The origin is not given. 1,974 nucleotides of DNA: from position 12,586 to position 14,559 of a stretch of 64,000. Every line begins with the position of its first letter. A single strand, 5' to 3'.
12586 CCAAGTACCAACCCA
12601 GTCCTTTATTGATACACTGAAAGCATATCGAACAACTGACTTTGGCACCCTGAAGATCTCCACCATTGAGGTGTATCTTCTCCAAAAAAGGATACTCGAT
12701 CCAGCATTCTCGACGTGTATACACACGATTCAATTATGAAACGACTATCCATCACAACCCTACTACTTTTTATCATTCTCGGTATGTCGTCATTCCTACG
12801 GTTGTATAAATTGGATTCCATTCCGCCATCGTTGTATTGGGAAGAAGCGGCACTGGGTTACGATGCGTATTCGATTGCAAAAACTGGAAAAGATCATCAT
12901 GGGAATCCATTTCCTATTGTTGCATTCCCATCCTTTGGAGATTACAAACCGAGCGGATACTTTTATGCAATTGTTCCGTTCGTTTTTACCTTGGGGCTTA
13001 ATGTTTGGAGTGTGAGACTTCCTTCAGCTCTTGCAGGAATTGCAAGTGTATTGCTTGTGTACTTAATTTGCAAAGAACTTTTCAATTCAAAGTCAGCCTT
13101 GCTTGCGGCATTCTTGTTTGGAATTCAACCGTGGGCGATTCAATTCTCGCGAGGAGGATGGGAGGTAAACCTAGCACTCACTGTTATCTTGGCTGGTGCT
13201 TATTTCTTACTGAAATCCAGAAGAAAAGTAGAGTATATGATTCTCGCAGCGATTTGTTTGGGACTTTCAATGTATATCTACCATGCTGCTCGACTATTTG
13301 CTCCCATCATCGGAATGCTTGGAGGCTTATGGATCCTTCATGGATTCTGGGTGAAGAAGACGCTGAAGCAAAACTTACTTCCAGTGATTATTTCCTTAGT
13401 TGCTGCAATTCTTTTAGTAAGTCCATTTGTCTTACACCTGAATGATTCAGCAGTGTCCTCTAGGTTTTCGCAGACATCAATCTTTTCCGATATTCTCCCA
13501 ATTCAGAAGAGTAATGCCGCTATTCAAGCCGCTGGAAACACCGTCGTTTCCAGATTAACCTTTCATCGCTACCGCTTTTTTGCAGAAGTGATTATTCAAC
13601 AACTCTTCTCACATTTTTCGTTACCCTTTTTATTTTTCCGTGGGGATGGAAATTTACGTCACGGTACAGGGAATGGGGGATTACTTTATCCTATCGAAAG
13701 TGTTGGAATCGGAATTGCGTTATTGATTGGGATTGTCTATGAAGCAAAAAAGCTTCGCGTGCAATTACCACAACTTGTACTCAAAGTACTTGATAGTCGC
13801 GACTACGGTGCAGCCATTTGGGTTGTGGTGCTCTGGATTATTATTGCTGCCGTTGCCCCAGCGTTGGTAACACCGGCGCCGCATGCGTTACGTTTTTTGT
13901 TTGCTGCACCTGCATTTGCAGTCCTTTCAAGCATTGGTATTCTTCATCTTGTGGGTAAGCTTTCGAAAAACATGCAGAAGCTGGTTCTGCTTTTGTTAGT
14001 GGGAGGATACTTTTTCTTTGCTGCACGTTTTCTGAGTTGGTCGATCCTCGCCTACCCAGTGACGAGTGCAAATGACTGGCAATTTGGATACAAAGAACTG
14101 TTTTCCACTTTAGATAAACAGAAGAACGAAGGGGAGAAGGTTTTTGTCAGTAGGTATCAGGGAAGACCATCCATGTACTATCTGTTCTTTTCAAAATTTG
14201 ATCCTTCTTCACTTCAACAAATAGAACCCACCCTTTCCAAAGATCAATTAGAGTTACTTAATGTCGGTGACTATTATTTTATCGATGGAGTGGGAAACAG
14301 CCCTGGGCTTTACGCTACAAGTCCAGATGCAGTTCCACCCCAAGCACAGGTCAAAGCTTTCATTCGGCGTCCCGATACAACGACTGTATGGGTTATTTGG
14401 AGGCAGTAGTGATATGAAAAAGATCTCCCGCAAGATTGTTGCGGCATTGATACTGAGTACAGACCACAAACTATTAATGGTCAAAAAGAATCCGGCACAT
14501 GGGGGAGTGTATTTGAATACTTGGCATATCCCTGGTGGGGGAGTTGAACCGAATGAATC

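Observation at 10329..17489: A trio of GT39/83 (ArnT/PMT-like) paralogs shares a distinctive C-terminal domain and is interleaved with small non-GT genes.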

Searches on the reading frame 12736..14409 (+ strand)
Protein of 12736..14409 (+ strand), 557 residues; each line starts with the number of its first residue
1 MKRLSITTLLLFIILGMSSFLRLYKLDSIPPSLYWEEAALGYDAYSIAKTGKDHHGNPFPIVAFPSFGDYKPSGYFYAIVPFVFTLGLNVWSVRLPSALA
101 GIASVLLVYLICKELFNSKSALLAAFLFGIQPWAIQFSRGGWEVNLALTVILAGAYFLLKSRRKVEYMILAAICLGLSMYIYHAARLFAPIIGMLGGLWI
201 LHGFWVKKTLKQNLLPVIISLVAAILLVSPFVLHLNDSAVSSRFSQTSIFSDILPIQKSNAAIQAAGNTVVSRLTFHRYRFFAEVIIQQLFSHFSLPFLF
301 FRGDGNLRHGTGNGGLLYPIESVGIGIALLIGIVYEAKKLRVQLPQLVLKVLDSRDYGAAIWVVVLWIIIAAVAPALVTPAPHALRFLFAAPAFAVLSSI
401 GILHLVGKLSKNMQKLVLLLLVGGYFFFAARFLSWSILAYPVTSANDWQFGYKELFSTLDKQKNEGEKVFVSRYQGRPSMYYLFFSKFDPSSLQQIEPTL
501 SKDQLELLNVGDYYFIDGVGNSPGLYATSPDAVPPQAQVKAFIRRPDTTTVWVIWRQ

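Call 4: search_protein_families(library=pfam, proteins=[window:12736-14409:+], max_evalue=0.01)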
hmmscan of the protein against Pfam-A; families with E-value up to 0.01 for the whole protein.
window:12736-14409:+ (557 aa): 3 families
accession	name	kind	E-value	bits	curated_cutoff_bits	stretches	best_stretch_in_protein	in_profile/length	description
PF13231.12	PMT_2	-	2.1e-11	44.7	26.1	1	79-233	9-159/160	Dolichyl-phosphate-mannose-protein mannosyltransferase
PF02366.24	PMT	-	3.3e-07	30.5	22.7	1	14-236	3-235/245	Dolichyl-phosphate-mannose-protein mannosyltransferase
PF24124.1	YphA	-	0.0015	18.7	28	1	116-203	23-112/198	YphA-like integral membrane protein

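Call 10: find_homologous_proteins(query=window:12736-14409:+, max_evalue=0.00001)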
Query window:12736-14409:+ (557 aa): 582 proteins with E <= 0.00001 among 8000 candidates; the best 120 are listed.
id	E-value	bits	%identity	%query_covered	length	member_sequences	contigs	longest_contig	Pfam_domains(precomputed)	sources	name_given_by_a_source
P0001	1.2e-285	967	77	100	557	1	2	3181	PF02366.25,PF13231.13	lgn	-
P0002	8.0e-285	964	77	100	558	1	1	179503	PF02366.25,PF13231.13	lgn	-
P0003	3.2e-271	919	72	100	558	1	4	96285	PF02366.25,PF13231.13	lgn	-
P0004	7.6e-260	881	69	100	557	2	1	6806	PF02366.25,PF13231.13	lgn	-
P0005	1.1e-184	633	52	99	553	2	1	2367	PF02366.25,PF13231.13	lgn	-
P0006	6.8e-184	631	52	98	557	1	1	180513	PF13231.13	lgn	-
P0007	1.6e-183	629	55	100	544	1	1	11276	PF02366.25,PF13231.13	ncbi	-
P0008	5.6e-183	628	54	99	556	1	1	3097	PF02366.25,PF13231.13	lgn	-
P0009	8.9e-183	627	53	98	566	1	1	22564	PF13231.13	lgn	-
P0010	1.5e-178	613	52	99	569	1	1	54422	PF02366.25,PF13231.13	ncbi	-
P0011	9.8e-178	610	54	96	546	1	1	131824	PF02366.25,PF13231.13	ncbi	ncbi:MAG: glycosyltransferase family 39 protein [Candidatus Woesebacteria bacterium]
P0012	2.2e-176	606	53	100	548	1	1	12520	PF13231.13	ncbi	-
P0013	1.2e-174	600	51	99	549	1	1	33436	PF02366.25,PF13231.13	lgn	-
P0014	3.4e-174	599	51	96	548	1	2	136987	PF02366.25,PF13231.13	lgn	-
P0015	5.2e-174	598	51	100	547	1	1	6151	PF13231.13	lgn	-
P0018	3.5e-173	595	53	99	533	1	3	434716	PF02366.25,PF13231.13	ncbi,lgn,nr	ncbi:MAG TPA: glycosyltransferase family 39 protein [Patescibacteria group bacterium]|nr:glycosyltra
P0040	1.1e-131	458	44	99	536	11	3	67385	PF13231.13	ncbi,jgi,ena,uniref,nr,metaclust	ncbi:MAG: hypothetical protein A2840_02495 [Candidatus Buchananbacteria bacterium RIFCSPHIGHO2_01_FU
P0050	2.6e-122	427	41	98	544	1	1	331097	PF02366.25,PF13231.13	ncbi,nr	ncbi:MAG: glycosyltransferase family 39 protein [Candidatus Pacebacteria bacterium]|nr:glycosyltrans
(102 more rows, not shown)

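Call 20: search_solved_structures(query=A1, max_evalue=1, show_alignments=2)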
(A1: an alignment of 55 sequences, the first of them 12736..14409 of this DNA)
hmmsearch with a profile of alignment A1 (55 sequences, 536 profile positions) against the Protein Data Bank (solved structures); distinct sequences matched with E-value up to 1: 2.
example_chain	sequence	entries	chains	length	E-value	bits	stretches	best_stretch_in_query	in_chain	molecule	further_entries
5ezm_A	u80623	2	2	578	0.014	17.3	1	71-235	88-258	4-amino-4-deoxy-L-arabinose transferase or related glycosyltransferases of PMT family | 4-amino-4-deoxy-L-arabinose (L-Ara4N) transferase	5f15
6el2_A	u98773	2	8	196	0.3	12.9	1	403-466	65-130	Transcriptional regulator TetR family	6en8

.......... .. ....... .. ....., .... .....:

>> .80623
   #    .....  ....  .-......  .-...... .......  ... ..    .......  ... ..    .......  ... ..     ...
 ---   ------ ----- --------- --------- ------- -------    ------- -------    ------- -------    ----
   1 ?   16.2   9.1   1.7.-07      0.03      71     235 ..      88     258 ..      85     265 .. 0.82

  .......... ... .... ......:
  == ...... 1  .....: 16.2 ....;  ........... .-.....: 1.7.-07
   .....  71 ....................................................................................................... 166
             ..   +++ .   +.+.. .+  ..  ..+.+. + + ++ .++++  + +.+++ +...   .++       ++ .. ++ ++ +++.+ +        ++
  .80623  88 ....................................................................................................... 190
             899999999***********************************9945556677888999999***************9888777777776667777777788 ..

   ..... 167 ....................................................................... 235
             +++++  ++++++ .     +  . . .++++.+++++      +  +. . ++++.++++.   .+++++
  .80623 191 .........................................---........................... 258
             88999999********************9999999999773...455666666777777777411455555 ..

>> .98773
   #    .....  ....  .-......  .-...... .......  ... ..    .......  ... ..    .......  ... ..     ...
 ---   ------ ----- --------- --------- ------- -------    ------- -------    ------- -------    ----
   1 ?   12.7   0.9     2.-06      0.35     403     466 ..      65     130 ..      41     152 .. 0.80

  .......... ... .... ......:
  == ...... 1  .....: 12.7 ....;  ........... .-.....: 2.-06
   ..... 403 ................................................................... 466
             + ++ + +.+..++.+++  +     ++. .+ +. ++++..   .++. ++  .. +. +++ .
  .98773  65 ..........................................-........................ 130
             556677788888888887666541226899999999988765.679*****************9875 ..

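Call 23: find_encoding_contigs(protein=P0011, flank=10000, max_places=2)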
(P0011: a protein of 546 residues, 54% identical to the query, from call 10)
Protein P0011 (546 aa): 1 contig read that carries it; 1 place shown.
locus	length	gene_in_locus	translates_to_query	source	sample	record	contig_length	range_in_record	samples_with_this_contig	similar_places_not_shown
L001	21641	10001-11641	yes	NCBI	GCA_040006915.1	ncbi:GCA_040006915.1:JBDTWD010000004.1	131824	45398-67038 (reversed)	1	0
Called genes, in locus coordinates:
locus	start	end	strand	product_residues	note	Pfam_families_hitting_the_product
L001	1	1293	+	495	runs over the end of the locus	PF01943:Polysacc_synt, PF13440:Polysacc_synt_3, PF03023:MurJ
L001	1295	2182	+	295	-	PF00535:Glycos_transf_2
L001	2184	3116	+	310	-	PF00535:Glycos_transf_2, PF13641:Glyco_tranf_2_3 (faint)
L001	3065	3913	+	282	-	PF00535:Glycos_transf_2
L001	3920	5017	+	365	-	PF00534:Glycos_transf_1, PF13692:Glyco_trans_1_4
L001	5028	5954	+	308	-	PF00535:Glycos_transf_2, PF13641:Glyco_tranf_2_3, PF00535:Glycos_transf_2, PF13632:Glyco_trans_2_3 (weak)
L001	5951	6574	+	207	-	PF00149:Metallophos (weak), PF12850:Metallophos_2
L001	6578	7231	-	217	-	-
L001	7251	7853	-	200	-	PF00081:Sod_Fe_N, PF02777:Sod_Fe_C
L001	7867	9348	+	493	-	-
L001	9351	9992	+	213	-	-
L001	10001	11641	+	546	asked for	PF02366:PMT (weak), PF13231:PMT_2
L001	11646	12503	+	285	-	PF00535:Glycos_transf_2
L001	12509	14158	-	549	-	PF02366:PMT (weak), PF13231:PMT_2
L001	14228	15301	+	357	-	PF13439:Glyco_transf_4, PF13579:Glyco_trans_4_4 (weak), PF00534:Glycos_transf_1, PF20706:GT4-conflict, PF13692:Glyco_trans_1_4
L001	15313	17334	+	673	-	-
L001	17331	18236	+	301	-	PF01073:3Beta_HSD, PF01370:Epimerase, PF02719:Polysacc_synt_2, PF04321:RmlD_sub_bind, PF13460:NAD_binding_10, PF16363:GDP_Man_Dehyd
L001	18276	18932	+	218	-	PF00535:Glycos_transf_2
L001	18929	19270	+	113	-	PF10066:DUF2304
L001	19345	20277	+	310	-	PF01073:3Beta_HSD, PF01370:Epimerase, PF16363:GDP_Man_Dehyd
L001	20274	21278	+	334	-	PF01073:3Beta_HSD, PF01370:Epimerase, PF02719:Polysacc_synt_2, PF04321:RmlD_sub_bind, PF05368:NmrA (weak), PF13460:NAD_binding_10, PF16363:GDP_Man_Dehyd, PF07993:NAD_binding_4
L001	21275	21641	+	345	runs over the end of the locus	PF00535:Glycos_transf_2, PF10111:Glyco_tranf_2_2, PF13641:Glyco_tranf_2_3, PF13632:Glyco_trans_2_3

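Call 24: find_encoding_contigs(protein=P0018, flank=10000, max_places=2)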
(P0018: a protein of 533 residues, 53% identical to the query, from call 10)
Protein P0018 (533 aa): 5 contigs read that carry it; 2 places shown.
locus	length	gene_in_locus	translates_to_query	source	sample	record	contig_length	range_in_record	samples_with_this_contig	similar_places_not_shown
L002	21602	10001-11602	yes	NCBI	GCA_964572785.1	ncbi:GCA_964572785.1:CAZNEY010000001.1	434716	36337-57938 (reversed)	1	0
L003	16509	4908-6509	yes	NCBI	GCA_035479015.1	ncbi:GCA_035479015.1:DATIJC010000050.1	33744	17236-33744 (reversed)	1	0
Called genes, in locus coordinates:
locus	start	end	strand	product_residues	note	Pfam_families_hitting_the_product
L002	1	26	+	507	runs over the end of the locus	PF02366:PMT, PF13231:PMT_2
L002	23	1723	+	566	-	PF09586:YfhO, PF10131:PTPS_related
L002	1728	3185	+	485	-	PF01943:Polysacc_synt, PF13440:Polysacc_synt_3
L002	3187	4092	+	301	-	PF00535:Glycos_transf_2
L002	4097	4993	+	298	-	PF00535:Glycos_transf_2, PF13641:Glyco_tranf_2_3, PF13632:Glyco_trans_2_3 (faint)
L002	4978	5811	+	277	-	PF00535:Glycos_transf_2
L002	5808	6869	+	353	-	PF00534:Glycos_transf_1, PF13692:Glyco_trans_1_4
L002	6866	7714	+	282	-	PF00535:Glycos_transf_2, PF10111:Glyco_tranf_2_2, PF13641:Glyco_tranf_2_3, PF13632:Glyco_trans_2_3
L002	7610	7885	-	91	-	-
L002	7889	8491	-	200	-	PF00081:Sod_Fe_N, PF02777:Sod_Fe_C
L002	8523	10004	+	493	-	PF02366:PMT (weak), PF13231:PMT_2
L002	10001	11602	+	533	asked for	PF02366:PMT (faint), PF13231:PMT_2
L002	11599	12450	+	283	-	PF00535:Glycos_transf_2, PF13641:Glyco_tranf_2_3 (faint)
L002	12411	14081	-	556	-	PF13231:PMT_2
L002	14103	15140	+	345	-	PF13579:Glyco_trans_4_4 (weak), PF13439:Glyco_transf_4, PF00534:Glycos_transf_1, PF13692:Glyco_trans_1_4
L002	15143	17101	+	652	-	-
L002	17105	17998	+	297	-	PF01073:3Beta_HSD, PF01370:Epimerase, PF02719:Polysacc_synt_2, PF04321:RmlD_sub_bind, PF05368:NmrA (weak), PF07993:NAD_binding_4 (faint), PF13460:NAD_binding_10, PF16363:GDP_Man_Dehyd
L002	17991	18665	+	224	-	PF00535:Glycos_transf_2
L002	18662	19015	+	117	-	PF10066:DUF2304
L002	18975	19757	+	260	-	PF00535:Glycos_transf_2, PF10111:Glyco_tranf_2_2 (weak), PF13641:Glyco_tranf_2_3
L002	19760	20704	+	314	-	PF04321:RmlD_sub_bind (faint), PF01073:3Beta_HSD (weak), PF01370:Epimerase, PF02719:Polysacc_synt_2 (faint), PF13460:NAD_binding_10 (faint), PF16363:GDP_Man_Dehyd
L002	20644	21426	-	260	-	PF18922:DUF5672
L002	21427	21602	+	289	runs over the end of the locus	-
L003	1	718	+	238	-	PF00535:Glycos_transf_2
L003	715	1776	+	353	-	PF00534:Glycos_transf_1, PF13692:Glyco_trans_1_4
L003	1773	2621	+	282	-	PF00535:Glycos_transf_2, PF10111:Glyco_tranf_2_2, PF13641:Glyco_tranf_2_3, PF13632:Glyco_trans_2_3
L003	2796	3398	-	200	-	PF00081:Sod_Fe_N, PF02777:Sod_Fe_C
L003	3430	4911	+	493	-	PF02366:PMT (weak), PF13231:PMT_2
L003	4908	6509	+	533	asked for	PF02366:PMT (faint), PF13231:PMT_2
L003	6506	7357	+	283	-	PF00535:Glycos_transf_2, PF13641:Glyco_tranf_2_3 (faint)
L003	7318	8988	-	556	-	PF13231:PMT_2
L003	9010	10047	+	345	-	PF13579:Glyco_trans_4_4 (weak), PF13439:Glyco_transf_4, PF00534:Glycos_transf_1, PF13692:Glyco_trans_1_4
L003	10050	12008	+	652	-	-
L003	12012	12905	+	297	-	PF01073:3Beta_HSD, PF01370:Epimerase, PF02719:Polysacc_synt_2, PF04321:RmlD_sub_bind, PF05368:NmrA (weak), PF07993:NAD_binding_4 (faint), PF13460:NAD_binding_10, PF16363:GDP_Man_Dehyd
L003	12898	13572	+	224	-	PF00535:Glycos_transf_2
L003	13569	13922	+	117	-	PF10066:DUF2304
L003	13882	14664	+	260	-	PF00535:Glycos_transf_2, PF10111:Glyco_tranf_2_2 (weak), PF13641:Glyco_tranf_2_3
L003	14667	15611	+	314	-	PF04321:RmlD_sub_bind (faint), PF01073:3Beta_HSD (weak), PF01370:Epimerase, PF02719:Polysacc_synt_2 (faint), PF13460:NAD_binding_10 (faint), PF16363:GDP_Man_Dehyd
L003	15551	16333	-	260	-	PF18922:DUF5672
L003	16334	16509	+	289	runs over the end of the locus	-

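Call 28: predict_structure(alignment_id=A1)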
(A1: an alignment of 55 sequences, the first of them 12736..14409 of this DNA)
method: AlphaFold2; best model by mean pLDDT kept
length: 557 residues; sequences in the alignment: 55
mean_pLDDT: 93.6   pTM: 0.93
mean pLDDT of the five models: 93.6, 93.2, 92.2, 92.1, 91.7
residues with pLDDT >= 90: 481; 70-90: 53; 50-70: 23; < 50: 0
segments of 3 or more residues with pLDDT < 50: none
pLDDT, mean of each block of 10 residues (from residue 1): 89 98 96 94 95 86 67 91 97 98 99 97 98 95 94 98 97 97 94 96 95 97 96 84 84 96 97 96 97 97 94 92 98 90 64 72 97 95 96 98 97 97 97 96 95 97 97 93 97 94 90 94 96 96 96 97
secondary structure, 60 per line:
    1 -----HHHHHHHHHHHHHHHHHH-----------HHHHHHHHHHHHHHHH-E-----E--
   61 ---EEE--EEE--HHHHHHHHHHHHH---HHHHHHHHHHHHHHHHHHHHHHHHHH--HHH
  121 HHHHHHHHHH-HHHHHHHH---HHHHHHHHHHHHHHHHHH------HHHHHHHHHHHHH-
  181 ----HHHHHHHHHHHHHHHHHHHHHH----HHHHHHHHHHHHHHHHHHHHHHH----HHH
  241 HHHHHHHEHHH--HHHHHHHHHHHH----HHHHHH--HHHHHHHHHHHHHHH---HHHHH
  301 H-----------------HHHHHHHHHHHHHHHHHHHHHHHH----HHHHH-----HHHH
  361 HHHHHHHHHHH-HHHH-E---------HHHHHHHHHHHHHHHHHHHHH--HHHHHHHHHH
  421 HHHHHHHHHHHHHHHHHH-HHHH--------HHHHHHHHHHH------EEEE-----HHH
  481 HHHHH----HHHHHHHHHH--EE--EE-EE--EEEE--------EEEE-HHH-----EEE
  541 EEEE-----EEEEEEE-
elements in order: H6-23 H35-50 E64-66 E69-71 H74-86 H90-115 H118-130 H132-139 H143-160 H167-179 H185-206 H211-233 H238-247 H254-265 H270-275 H278-292 H296-301 H319-342 H347-351 H357-371 H373-376 H388-408 H411-438 H440-443 H452-462 E469-472 H478-485 H490-499 E513-516 E525-528 E538-544 E550-556

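Call 30: fold_search(model_id=the predicted structure, library=pdb)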
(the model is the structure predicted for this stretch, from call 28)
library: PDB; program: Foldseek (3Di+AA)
matches with E <= 10: 254; with E <= 0.001: 25
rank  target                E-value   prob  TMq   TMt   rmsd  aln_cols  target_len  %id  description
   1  7e9s_A                1.1e-07  1.00  0.47  0.32  13.2       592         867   16  Archaeal oligosaccharyltransferase AglB from Archaeoglobus fulgidus in complex with an inhibitory peptide and a dolich (released 2021-09-08)
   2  8agc_A                1.2e-07  1.00  0.45  0.37  13.5       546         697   13  Structure of yeast oligosaccharylransferase complex with lipid-linked oligosaccharide and non-acceptor peptide bound (released 2022-12-07)
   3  5f15                  2.5e-07  1.00  0.50  0.51  11.2       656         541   12  Crystal Structure of ArnT from Cupriavidus metallidurans bound to Undecaprenyl phosphate (released 2016-02-17)
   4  7oci_F                2.7e-07  1.00  0.46  0.41  13.0       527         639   12  Cryo-EM structure of yeast Ost6p containing oligosaccharyltransferase complex (released 2022-02-16)
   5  5ezm                  4.0e-07  1.00  0.51  0.53  11.4       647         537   12  Crystal Structure of ArnT from Cupriavidus metallidurans in the apo state (released 2016-02-17)
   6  9n9j_I                4.5e-07  1.00  0.49  0.40  13.9       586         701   13  Structure of a GRP94 folding intermediate engaged with a CCDC134- and FKBP11-bound secretory translocon (released 2025-11-19)
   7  6ezn_F                4.5e-07  1.00  0.46  0.40  13.2       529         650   12  Cryo-EM structure of the yeast oligosaccharyltransferase (OST) complex (released 2018-01-17)
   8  5gmy_A                4.9e-07  1.00  0.50  0.35  13.9       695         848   14  Crystal structure of the Archaeoglobus fulgidus oligosaccharyltransferase (O29867_ARCFU) tethered with an acceptor pep (released 2017-02-01)
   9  8b6l_I                6.3e-07  1.00  0.48  0.40  13.8       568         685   13  Subtomogram average of the human Sec61-TRAP-OSTA-translocon (released 2022-12-07)
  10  3wak                  1.0e-06  1.00  0.47  0.32  12.6       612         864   16  Crystal structure of the Archaeoglobus fulgidus oligosaccharyltransferase (O29867_ARCFU) in the apo form (released 2013-10-30)
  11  3waj                  1.3e-06  1.00  0.50  0.36  13.4       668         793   14  Crystal structure of the Archaeoglobus fulgidus oligosaccharyltransferase (O29867_ARCFU) complex with Zn and sulfate (released 2013-10-30)
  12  6c26_A                1.5e-06  1.00  0.46  0.40  12.6       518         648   12  The Cryo-EM structure of a eukaryotic oligosaccharyl transferase complex (released 2018-01-31)
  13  8pn9_A                1.6e-06  1.00  0.49  0.43  12.3       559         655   12  Structure of human oligosaccharyltransferase OST-A complex bound to NGI-1 (released 2024-05-08)
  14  6s7o_A                2.0e-06  1.00  0.51  0.44  11.8       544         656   12  Cryo-EM structure of human oligosaccharyltransferase complex OST-A (released 2019-12-18)
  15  8age_A                2.0e-06  1.00  0.42  0.38  13.5       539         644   12  Structure of yeast oligosaccharylransferase complex with acceptor peptide bound (released 2022-12-07)
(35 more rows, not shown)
